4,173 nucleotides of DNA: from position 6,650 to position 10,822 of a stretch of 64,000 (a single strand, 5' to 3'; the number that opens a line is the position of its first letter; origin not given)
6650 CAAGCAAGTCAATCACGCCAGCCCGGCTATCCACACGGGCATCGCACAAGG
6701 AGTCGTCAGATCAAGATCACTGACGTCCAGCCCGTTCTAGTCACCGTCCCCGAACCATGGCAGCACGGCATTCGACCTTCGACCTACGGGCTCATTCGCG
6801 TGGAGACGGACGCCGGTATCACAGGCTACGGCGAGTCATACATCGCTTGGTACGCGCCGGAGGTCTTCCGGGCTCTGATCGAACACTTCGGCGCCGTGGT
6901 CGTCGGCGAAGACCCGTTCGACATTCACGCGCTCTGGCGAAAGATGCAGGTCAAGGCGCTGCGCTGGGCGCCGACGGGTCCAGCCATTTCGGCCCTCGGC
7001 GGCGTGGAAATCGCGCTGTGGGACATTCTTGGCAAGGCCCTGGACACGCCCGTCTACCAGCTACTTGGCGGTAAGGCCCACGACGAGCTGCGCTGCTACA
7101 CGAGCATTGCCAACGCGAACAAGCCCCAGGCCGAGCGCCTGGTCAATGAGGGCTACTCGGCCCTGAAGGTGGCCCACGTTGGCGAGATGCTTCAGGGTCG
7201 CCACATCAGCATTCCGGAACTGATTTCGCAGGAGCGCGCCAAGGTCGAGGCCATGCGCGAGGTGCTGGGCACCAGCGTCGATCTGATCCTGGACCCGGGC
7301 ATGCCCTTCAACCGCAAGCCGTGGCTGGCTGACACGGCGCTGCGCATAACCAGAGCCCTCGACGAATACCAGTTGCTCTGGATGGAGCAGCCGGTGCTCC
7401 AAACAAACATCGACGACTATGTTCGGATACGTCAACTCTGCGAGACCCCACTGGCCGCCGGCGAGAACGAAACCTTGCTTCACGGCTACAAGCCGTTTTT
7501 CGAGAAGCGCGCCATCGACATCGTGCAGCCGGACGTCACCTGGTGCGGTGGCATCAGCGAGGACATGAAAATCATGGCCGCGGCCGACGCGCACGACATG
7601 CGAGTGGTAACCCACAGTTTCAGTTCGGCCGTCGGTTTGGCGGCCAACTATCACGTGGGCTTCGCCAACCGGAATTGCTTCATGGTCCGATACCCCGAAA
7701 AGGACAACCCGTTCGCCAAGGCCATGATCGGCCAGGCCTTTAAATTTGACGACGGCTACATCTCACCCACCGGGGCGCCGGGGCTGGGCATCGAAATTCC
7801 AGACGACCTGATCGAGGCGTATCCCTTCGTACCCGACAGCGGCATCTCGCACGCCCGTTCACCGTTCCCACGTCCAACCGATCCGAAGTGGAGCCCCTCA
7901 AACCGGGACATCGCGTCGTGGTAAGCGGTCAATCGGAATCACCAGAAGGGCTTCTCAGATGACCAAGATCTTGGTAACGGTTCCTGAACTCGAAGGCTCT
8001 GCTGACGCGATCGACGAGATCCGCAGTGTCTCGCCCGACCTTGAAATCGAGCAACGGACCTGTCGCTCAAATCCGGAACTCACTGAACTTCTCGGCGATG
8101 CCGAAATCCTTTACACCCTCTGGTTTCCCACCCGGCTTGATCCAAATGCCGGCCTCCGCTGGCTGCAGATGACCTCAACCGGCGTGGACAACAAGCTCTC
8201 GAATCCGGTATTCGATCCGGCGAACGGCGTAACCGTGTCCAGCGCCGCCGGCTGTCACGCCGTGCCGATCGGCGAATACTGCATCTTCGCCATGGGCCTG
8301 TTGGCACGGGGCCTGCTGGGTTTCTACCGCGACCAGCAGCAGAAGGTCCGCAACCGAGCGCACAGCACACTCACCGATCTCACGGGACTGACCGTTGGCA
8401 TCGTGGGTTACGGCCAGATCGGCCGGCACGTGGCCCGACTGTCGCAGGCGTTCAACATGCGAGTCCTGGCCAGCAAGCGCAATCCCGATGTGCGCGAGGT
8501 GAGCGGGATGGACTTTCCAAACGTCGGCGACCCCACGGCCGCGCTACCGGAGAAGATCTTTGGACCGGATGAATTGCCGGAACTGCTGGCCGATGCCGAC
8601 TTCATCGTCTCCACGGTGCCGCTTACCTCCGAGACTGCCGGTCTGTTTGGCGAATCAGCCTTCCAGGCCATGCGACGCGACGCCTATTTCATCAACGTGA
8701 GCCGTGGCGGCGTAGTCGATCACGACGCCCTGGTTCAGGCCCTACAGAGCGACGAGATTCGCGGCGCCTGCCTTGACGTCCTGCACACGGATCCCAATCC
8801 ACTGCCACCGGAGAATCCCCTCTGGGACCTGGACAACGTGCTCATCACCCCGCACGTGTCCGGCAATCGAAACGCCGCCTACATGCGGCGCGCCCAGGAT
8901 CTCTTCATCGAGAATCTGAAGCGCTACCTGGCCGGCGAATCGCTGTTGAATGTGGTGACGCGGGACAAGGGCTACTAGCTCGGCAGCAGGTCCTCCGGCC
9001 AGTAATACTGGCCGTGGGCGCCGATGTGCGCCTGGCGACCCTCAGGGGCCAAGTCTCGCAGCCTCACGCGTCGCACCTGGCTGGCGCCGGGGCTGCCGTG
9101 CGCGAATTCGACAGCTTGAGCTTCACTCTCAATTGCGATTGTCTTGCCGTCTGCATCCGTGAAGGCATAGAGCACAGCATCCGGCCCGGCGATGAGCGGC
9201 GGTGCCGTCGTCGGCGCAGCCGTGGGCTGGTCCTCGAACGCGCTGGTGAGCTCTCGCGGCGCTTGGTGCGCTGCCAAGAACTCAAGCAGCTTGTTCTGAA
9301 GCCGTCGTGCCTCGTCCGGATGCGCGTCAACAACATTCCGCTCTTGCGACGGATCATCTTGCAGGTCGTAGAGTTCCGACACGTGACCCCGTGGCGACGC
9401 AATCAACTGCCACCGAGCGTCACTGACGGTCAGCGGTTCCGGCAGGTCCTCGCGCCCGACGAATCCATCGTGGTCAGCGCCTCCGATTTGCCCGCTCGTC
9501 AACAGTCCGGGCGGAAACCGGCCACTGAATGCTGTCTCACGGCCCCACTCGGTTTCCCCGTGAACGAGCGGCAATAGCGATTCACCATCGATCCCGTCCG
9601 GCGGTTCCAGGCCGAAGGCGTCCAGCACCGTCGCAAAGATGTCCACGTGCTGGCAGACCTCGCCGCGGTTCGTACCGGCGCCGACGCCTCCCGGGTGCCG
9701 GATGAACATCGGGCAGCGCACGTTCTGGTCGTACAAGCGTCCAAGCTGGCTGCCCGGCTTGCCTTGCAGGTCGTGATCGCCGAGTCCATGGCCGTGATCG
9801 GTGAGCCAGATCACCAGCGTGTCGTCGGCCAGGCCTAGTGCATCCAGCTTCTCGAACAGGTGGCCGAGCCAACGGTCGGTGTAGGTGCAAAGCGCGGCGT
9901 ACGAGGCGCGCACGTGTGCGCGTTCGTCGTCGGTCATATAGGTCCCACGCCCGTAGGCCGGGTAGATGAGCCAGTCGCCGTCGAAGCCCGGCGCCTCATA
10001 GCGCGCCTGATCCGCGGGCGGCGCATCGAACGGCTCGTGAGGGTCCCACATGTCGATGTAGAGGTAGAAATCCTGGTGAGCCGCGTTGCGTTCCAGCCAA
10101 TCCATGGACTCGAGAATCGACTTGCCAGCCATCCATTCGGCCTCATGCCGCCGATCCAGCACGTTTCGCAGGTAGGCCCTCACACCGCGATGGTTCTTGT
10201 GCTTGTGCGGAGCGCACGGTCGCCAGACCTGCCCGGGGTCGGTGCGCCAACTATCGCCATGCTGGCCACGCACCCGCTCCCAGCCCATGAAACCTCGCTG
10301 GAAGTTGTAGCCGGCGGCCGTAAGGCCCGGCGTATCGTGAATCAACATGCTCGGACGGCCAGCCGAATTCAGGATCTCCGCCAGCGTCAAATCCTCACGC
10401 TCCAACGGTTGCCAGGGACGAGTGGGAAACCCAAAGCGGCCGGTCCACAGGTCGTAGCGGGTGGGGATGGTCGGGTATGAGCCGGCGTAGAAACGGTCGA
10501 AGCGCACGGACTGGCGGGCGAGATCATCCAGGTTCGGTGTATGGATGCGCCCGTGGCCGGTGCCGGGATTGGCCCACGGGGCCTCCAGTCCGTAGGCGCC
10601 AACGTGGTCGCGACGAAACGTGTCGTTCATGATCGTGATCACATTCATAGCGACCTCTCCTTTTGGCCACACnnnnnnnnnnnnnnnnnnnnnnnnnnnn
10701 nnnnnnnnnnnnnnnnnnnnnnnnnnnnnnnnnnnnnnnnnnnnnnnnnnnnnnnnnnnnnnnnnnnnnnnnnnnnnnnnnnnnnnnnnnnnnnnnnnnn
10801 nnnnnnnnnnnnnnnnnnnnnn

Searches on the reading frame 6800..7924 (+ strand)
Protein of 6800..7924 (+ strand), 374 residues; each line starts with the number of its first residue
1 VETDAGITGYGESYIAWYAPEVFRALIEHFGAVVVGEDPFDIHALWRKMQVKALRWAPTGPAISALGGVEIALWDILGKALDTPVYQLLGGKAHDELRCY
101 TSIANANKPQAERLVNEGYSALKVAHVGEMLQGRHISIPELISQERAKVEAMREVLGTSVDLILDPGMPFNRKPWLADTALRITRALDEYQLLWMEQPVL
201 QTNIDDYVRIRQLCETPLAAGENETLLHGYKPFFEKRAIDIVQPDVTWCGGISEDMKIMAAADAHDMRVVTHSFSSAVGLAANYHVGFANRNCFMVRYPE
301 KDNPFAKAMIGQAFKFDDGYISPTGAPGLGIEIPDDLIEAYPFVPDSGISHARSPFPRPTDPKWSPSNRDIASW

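Call 12: search_protein_families(library=pfam, proteins=[window:6800-7924:+], max_evalue=0.001)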
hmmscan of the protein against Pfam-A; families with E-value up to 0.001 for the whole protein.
window:6800-7924:+ (374 aa): 2 families
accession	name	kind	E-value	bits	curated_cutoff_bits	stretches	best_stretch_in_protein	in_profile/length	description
PF13378.12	MR_MLE_C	-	1.7e-52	178.7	29.4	1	110-336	5-218/219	Enolase C-terminal domain-like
PF02746.21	MR_MLE_N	-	1.9e-15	57.6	22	1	2-90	34-117/117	Mandelate racemase / muconate lactonizing enzyme, N-terminal domain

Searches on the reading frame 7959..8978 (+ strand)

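Call 12: search_protein_families(library=pfam, proteins=[window:7959-8978:+], max_evalue=0.001)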
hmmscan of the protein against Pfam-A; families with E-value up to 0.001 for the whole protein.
window:7959-8978:+ (339 aa): 1 family
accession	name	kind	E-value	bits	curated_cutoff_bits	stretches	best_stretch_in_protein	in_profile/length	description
PF02826.25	2-Hacid_dh_C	-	2.1e-49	167.8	25.1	1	115-301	7-178/178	D-isomer specific 2-hydroxyacid dehydrogenase, NAD binding domain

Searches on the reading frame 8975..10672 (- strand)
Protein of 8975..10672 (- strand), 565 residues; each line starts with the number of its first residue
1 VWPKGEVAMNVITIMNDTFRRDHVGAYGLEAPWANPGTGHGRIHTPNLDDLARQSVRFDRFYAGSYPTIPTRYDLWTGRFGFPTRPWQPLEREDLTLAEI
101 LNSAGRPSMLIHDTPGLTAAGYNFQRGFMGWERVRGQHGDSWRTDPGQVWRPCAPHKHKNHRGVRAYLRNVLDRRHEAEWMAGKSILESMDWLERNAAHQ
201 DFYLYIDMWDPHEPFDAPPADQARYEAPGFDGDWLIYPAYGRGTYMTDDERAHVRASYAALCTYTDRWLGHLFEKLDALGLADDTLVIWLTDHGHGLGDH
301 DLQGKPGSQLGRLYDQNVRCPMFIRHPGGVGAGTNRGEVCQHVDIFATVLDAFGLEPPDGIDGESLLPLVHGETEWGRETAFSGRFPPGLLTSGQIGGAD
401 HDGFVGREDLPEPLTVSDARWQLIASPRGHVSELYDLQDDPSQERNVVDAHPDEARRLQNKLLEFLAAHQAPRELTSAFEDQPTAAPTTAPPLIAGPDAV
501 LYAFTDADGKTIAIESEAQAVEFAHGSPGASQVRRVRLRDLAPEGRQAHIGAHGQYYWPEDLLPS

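Call 4: search_protein_families(library=pfam, proteins=[window:8975-10672:-], max_evalue=1)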
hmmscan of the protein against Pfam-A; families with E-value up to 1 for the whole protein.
window:8975-10672:- (565 aa): 5 families
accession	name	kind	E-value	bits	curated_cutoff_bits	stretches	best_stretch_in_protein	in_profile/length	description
PF00884.28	Sulfatase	-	1.2e-35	123.7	25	1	10-354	2-300/301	Sulfatase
PF16347.10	SGSH_C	-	1.2e-15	58.4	29.3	2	313-379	11-78/154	N-sulphoglucosamine sulphohydrolase, C-terminal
PF01663.27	Phosphodiest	-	0.00024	21.2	23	1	265-296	191-222/342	Type I phosphodiesterase / nucleotide pyrophosphatase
PF07394.17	DUF1501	-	0.0023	17.6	27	1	255-294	261-300/390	Protein of unknown function (DUF1501)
PF02995.22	DUF229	-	0.05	12.7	25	1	257-300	305-348/496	Protein of unknown function (DUF229)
